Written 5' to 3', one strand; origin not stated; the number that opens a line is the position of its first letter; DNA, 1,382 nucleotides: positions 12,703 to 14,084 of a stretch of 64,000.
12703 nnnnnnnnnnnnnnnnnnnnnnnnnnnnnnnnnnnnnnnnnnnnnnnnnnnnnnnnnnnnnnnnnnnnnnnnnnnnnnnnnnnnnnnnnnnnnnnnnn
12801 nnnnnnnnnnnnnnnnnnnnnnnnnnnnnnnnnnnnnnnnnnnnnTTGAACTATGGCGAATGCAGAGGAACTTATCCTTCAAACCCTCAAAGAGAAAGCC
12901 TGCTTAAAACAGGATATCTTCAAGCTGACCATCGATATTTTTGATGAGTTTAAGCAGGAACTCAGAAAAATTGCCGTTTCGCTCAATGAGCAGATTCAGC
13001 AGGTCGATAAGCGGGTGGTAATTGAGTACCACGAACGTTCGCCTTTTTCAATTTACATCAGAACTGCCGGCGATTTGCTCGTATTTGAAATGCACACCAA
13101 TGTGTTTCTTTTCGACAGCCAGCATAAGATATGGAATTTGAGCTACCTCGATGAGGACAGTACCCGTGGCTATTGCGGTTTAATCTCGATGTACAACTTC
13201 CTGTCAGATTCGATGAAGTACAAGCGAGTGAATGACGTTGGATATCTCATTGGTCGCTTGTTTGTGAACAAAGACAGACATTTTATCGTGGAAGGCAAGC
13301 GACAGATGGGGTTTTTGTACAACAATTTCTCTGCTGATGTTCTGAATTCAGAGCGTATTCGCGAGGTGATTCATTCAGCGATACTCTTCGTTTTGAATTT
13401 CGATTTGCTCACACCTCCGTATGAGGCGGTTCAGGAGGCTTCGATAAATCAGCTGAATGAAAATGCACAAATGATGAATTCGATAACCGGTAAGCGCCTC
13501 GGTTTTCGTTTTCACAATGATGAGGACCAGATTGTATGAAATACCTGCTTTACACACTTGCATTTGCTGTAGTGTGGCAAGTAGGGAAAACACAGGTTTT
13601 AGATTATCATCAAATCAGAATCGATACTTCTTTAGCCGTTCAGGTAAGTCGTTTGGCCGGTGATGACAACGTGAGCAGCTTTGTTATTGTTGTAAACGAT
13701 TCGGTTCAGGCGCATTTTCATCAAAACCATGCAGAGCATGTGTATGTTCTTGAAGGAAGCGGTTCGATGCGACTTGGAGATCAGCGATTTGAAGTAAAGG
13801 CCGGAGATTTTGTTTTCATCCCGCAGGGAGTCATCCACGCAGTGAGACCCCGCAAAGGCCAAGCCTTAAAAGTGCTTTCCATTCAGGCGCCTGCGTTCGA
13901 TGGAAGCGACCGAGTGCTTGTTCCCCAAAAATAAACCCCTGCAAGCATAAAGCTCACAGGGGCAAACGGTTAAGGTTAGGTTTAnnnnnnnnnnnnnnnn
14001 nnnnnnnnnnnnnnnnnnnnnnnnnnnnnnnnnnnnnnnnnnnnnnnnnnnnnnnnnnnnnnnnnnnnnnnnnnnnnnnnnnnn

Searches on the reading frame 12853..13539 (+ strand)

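Call 10: search_protein_families(library=pfam, proteins=[window:12853-13539:+], max_evalue=0.001)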
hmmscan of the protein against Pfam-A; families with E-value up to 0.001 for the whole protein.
window:12853-13539:+ (228 aa): 0 families

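Call 58: search_protein_families(library=ncbifam, proteins=[window:12853-13539:+], max_evalue=0.001)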
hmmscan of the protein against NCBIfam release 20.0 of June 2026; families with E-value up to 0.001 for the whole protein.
window:12853-13539:+ (228 aa): 0 families

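Call 69: search_protein_families(library=pfam, proteins=[window:12853-13539:+], max_evalue=5)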
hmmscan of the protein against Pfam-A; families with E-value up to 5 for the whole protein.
window:12853-13539:+ (228 aa): 2 families
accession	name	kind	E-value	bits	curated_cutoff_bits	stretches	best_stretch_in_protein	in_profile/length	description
PF03648.19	Glyco_hydro_67N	-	0.016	15.9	24.3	1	117-159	76-118/120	Glycosyl hydrolase family 67 N-terminus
PF11657.13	Activator-TraM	-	0.25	11.7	24.4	1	7-49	26-66/142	Transcriptional activator TraM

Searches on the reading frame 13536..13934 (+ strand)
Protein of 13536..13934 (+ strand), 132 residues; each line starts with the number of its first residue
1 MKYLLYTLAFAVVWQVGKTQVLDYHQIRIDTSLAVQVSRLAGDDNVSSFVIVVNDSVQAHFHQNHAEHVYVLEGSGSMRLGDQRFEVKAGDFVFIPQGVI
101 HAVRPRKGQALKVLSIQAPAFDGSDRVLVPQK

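Call 10: search_protein_families(library=pfam, proteins=[window:13536-13934:+], max_evalue=0.001)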
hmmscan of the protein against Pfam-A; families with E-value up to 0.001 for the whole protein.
window:13536-13934:+ (132 aa): 10 families
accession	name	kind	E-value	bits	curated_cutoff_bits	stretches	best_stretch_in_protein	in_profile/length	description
PF07883.17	Cupin_2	-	6.8e-15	55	27.2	1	53-116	7-69/70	Cupin domain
PF02311.25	AraC_binding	-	2.9e-10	40.4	21.1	1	54-122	13-82/135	AraC-like ligand binding domain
PF01050.24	MannoseP_isomer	-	2.9e-08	34.3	23.6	1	56-127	42-111/116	Mannose-6-phosphate isomerase C-terminal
PF00190.28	Cupin_1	-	2.6e-06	27.5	22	1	57-111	46-108/151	Cupin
PF05899.18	Cupin_3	-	3.4e-06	27.1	23.5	1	43-99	4-60/74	EutQ-like cupin domain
PF21621.3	MPI_cupin_dom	-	6.3e-06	26.5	27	1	56-98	20-62/79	Mannose-6-phosphate isomerase, cupin domain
PF12973.13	Cupin_7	-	2.4e-05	24.5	27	1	54-103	43-87/105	ChrR Cupin-like domain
PF12852.13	Cupin_6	-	5.4e-05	23.5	26.7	1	51-113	20-87/183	Cupin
PF06339.18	Ectoine_synth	-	9.8e-05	23.1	27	1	53-124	43-114/127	Ectoine synthase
PF22200.2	ExsA_N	-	0.00059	20.7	27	0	69-100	4-35/136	ExsA N-terminal regulatory domain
